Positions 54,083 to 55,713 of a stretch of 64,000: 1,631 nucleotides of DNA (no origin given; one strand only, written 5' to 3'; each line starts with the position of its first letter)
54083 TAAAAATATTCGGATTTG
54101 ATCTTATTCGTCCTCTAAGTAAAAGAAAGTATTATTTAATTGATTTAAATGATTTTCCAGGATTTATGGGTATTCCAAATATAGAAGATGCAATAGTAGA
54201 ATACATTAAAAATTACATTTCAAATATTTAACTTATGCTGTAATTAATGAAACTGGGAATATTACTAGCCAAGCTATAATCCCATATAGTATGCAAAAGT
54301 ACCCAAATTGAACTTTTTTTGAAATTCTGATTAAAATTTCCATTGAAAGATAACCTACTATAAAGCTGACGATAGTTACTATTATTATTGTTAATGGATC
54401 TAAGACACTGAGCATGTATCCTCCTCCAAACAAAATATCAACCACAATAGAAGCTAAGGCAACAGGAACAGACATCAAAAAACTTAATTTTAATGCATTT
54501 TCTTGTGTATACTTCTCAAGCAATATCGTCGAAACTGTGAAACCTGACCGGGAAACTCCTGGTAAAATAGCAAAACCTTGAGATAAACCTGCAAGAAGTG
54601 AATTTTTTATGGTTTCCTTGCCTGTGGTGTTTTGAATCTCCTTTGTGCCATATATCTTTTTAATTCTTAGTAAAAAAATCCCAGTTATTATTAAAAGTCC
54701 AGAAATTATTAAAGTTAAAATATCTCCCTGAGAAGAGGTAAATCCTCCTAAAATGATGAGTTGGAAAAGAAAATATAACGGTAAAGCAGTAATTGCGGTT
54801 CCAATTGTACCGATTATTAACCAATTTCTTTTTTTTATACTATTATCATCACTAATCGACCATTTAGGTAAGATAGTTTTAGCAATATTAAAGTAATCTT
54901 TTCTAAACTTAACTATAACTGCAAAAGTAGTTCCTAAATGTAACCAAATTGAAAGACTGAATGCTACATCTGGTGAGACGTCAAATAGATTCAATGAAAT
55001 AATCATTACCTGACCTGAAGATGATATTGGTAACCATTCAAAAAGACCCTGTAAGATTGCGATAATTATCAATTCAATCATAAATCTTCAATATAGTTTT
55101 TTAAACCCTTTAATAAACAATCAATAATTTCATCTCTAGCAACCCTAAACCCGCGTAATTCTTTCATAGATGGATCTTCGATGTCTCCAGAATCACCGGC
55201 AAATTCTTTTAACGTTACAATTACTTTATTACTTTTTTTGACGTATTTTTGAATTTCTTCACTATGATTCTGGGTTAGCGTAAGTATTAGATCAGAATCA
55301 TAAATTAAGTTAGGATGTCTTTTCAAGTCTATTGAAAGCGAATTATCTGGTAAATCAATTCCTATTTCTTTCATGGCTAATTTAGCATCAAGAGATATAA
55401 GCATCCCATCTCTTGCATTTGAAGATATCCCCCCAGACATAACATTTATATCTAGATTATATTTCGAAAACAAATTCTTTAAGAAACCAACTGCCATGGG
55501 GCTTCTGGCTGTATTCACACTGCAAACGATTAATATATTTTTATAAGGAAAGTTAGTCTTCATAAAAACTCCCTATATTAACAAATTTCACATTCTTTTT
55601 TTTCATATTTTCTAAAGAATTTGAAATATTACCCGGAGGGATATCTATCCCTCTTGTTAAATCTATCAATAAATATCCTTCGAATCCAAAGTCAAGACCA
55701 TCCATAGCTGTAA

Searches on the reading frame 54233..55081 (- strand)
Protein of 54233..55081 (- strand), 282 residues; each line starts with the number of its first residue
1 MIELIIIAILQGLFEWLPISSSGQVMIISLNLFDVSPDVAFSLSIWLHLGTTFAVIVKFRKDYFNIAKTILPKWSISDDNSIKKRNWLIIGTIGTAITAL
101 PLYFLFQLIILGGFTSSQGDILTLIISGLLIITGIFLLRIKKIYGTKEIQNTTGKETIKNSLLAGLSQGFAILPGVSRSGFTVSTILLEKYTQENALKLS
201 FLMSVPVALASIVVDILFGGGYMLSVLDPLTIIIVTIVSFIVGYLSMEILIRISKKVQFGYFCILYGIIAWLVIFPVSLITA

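Call 8: search_protein_families(library=pfam, proteins=[window:54233-55081:-], max_evalue=0.1)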
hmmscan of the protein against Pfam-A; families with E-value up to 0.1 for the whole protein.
window:54233-55081:- (282 aa): 1 family
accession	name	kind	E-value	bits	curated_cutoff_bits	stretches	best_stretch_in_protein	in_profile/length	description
PF02673.24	BacA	-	7e-49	167.3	33.4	1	5-268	2-256/257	Bacitracin resistance protein BacA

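Call 9: search_protein_families(library=ncbifam, proteins=[window:54233-55081:-], max_evalue=0.1)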
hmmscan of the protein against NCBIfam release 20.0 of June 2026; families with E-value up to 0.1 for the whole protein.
window:54233-55081:- (282 aa): 12 families
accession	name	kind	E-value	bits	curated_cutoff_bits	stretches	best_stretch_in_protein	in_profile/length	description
NF001398.0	PRK00281.3-5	equivalog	3.2e-39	135.4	354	1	2-274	5-270/278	undecaprenyl-diphosphate phosphatase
TIGR00753.1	undec_PP_bacA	equivalog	1.8e-36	126.1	217.5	1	5-265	2-250/255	undecaprenyl-diphosphatase UppP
NF001390.0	PRK00281.1-4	equivalog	6.3e-31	107.8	260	1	2-275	7-264/272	undecaprenyl-diphosphate phosphatase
NF001392.0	PRK00281.2-1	equivalog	8.3e-31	107.5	308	1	2-274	8-268/280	undecaprenyl-diphosphate phosphatase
NF001397.0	PRK00281.3-4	equivalog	1.7e-30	106.6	363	1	2-274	4-278/281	undecaprenyl-diphosphate phosphatase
NF001393.0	PRK00281.2-4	equivalog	3.1e-30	105.5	284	1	2-269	4-255/266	undecaprenyl-diphosphate phosphatase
NF001394.0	PRK00281.2-5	equivalog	1.1e-24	87.4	311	1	3-271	10-272/281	undecaprenyl-diphosphate phosphatase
NF001388.0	PRK00281.1-1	equivalog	2.5e-24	86.3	362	1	5-274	11-269/273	undecaprenyl-diphosphate phosphatase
NF001389.0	PRK00281.1-2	equivalog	8.9e-24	84.3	262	1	2-273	7-263/272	undecaprenyl-diphosphate phosphatase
NF001391.0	PRK00281.1-5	equivalog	1.1e-19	70.9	293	1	2-273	7-272/279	undecaprenyl-diphosphate phosphatase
NF001396.0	PRK00281.3-3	equivalog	1.8e-19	70.6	382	1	2-275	5-262/264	undecaprenyl-diphosphate phosphatase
NF001395.0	PRK00281.3-1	equivalog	6.5e-17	61.8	394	1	3-271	8-300/306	undecaprenyl-diphosphate phosphatase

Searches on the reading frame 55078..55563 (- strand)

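Call 8: search_protein_families(library=pfam, proteins=[window:55078-55563:-], max_evalue=0.1)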
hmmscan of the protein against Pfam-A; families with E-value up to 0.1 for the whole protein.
window:55078-55563:- (161 aa): 1 family
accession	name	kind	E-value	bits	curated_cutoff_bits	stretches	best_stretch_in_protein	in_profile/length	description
PF01451.26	LMWPc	-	9.7e-16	58.7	23.2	1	10-150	1-140/144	Low molecular weight phosphotyrosine protein phosphatase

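Call 9: search_protein_families(library=ncbifam, proteins=[window:55078-55563:-], max_evalue=0.1)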
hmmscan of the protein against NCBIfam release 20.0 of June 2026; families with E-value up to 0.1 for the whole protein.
window:55078-55563:- (161 aa): 6 families
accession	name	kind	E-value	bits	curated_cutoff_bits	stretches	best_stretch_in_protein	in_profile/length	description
NF010053.0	PRK13530.1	subfamily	1.2e-09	38.6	215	1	8-148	4-123/133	arsenate reductase (thioredoxin)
TIGR02691.1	arsC_pI258_fam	equivalog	1.7e-08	34.8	174.3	1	11-147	2-123/129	arsenate reductase (thioredoxin)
TIGR02689.1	ars_reduc_gluta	equivalog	2.5e-06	27.7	157.6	1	8-147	1-119/126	arsenate reductase, glutathione/glutaredoxin type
NF007520.0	PRK10126.1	equivalog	7.2e-06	26.5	243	1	7-139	2-124/147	low molecular weight protein-tyrosine-phosphatase Wzb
NF007643.0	PRK10310.1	equivalog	0.07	13.6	95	0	8-43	3-38/94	PTS galactitol transporter subunit IIB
NF008486.0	PRK11391.1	equivalog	0.076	13.5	247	0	7-105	6-95/148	phosphotyrosine-protein phosphatase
